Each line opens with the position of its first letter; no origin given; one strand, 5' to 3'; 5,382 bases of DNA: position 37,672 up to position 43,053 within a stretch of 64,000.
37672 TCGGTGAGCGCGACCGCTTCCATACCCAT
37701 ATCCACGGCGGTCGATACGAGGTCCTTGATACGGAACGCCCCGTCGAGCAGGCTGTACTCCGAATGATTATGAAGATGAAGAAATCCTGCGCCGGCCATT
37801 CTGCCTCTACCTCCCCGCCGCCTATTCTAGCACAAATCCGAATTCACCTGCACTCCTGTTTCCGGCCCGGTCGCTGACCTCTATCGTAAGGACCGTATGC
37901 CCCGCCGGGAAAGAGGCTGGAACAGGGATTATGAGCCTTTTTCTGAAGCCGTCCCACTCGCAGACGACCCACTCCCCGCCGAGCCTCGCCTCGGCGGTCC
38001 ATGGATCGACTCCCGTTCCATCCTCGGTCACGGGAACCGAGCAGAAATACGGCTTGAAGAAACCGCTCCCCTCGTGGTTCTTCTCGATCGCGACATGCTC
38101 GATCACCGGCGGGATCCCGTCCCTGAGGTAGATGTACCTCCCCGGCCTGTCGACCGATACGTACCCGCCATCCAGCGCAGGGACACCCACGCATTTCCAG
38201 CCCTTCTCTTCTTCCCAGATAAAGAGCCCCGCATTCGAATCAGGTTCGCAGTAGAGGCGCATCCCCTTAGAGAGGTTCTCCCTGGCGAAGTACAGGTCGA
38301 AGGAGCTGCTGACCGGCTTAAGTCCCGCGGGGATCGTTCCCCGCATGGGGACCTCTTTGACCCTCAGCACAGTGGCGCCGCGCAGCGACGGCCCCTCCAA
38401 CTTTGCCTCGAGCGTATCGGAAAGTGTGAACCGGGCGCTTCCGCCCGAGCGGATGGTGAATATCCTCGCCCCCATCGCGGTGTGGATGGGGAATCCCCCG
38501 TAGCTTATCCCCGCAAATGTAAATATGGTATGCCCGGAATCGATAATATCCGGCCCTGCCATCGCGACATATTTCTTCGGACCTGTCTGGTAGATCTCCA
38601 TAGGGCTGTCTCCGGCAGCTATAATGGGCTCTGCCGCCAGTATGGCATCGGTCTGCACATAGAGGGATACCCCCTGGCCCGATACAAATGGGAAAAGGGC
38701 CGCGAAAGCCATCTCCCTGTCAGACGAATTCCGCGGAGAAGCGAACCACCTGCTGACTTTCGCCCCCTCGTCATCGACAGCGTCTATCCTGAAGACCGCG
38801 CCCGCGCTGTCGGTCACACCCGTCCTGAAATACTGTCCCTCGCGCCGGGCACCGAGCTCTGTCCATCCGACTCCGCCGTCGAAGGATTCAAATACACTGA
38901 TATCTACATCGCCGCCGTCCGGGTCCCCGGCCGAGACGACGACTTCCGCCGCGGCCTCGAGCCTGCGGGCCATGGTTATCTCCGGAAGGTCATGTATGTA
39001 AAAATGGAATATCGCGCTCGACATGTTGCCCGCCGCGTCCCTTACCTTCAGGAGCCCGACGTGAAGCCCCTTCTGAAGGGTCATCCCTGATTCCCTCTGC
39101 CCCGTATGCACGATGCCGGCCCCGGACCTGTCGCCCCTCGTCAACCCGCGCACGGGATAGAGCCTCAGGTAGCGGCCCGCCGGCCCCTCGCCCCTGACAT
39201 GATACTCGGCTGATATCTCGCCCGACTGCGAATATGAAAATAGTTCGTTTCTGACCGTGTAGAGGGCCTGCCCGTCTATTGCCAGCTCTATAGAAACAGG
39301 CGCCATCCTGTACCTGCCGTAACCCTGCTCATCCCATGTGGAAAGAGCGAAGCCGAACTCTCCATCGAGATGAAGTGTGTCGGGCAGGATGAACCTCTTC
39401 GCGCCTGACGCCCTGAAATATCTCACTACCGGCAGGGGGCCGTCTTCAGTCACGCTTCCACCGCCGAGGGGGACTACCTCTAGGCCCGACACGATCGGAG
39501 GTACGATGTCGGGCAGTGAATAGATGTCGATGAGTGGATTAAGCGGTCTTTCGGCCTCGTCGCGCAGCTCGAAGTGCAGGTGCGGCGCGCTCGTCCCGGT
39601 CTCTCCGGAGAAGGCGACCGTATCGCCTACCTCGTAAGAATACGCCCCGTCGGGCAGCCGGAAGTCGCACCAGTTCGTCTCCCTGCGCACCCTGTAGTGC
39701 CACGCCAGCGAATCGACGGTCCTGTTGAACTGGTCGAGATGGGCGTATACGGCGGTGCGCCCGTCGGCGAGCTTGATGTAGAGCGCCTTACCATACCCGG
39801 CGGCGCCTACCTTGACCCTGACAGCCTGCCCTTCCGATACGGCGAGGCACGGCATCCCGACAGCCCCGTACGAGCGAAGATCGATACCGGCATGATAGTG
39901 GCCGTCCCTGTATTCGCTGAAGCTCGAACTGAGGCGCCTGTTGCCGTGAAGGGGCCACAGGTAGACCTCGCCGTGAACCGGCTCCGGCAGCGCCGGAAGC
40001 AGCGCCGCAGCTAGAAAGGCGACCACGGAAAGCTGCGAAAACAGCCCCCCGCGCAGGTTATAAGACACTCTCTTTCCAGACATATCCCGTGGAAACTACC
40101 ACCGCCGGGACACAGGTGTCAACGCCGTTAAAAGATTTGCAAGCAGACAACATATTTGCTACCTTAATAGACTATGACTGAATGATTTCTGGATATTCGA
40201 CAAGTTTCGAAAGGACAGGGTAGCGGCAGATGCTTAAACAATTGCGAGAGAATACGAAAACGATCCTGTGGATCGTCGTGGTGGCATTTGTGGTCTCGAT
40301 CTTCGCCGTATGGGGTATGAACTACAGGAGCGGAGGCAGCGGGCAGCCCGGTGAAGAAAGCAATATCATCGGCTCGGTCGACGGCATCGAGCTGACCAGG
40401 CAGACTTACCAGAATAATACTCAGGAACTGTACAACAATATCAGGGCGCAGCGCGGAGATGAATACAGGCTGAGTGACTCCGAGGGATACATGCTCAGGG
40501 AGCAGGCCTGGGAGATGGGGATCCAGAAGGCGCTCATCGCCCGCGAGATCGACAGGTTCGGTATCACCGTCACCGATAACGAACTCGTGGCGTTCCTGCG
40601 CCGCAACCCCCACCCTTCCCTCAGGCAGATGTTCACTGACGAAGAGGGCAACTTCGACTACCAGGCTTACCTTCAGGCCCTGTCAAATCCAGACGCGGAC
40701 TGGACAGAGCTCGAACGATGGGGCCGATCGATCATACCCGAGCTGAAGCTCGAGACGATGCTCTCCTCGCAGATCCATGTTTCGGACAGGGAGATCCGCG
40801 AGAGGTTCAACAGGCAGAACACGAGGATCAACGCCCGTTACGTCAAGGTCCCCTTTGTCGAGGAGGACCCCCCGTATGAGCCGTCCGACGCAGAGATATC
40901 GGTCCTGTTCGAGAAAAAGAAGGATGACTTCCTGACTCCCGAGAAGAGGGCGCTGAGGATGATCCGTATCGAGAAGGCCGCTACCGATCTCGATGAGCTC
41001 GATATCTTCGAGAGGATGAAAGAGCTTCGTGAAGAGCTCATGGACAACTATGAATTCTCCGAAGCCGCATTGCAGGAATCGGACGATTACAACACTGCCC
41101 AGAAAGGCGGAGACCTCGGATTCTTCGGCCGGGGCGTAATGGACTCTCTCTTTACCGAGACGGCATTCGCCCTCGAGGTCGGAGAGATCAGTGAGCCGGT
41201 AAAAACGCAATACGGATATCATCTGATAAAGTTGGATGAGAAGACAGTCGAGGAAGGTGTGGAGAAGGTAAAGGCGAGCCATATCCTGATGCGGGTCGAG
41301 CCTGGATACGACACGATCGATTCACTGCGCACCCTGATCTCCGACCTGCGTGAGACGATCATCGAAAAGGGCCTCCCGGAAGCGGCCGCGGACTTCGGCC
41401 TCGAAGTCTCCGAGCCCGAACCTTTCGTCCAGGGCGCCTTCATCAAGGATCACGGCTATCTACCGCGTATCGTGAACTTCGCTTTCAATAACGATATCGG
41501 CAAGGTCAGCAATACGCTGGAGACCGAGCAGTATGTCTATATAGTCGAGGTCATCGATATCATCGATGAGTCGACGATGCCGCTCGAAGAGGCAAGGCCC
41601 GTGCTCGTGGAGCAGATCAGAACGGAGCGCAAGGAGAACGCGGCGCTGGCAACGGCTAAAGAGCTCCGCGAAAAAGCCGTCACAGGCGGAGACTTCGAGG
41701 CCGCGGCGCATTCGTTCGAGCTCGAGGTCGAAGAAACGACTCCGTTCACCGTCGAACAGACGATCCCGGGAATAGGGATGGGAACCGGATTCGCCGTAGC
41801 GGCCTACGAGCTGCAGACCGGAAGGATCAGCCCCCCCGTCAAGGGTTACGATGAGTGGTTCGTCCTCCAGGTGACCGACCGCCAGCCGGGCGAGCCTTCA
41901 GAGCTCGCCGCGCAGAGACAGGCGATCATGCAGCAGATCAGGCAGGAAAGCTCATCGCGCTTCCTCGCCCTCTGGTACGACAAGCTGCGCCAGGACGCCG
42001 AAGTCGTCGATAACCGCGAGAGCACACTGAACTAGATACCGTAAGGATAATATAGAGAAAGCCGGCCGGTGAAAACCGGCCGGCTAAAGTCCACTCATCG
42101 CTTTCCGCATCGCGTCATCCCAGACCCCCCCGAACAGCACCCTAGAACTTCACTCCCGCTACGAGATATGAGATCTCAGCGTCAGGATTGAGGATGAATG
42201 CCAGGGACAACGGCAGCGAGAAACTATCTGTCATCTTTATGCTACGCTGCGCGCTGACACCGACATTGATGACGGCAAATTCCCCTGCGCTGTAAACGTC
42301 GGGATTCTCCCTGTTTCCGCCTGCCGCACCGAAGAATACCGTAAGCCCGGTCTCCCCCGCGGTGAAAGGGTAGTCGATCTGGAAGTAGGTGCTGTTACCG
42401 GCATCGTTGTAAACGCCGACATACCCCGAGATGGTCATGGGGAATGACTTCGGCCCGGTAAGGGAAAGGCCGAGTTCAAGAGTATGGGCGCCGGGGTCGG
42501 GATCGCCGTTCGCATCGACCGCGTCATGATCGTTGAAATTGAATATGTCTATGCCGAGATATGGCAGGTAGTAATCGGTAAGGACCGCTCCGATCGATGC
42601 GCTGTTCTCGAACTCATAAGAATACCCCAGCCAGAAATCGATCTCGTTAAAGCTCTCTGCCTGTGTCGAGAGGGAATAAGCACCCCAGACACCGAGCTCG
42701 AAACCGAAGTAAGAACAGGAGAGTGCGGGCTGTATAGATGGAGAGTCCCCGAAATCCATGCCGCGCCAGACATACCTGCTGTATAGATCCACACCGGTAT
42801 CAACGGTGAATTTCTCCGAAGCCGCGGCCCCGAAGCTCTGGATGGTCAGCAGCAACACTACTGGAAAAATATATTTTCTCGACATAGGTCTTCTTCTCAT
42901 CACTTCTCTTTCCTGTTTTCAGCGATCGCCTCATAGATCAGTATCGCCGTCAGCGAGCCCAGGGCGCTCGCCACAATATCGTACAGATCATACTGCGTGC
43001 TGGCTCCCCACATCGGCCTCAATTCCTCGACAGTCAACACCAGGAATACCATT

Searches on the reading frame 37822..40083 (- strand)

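Call 67: search_protein_families(library=pfam, proteins=[window:37822-40083:-], max_evalue=0.001)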
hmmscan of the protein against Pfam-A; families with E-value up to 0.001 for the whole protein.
window:37822-40083:- (753 aa): 1 family
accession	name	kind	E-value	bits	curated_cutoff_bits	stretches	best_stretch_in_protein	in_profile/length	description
PF01551.29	Peptidase_M23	-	9.4e-11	42.2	28.7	1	63-120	2-56/96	Peptidase family M23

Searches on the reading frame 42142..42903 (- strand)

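Call 67: search_protein_families(library=pfam, proteins=[window:42142-42903:-], max_evalue=0.001)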
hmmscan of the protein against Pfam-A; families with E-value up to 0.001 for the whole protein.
window:42142-42903:- (253 aa): 1 family
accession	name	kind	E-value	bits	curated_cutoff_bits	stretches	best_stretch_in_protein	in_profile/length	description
PF09694.16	Gcw_chp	-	2.1e-08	34.9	24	1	26-189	2-159/230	Bacterial protein of unknown function (Gcw_chp)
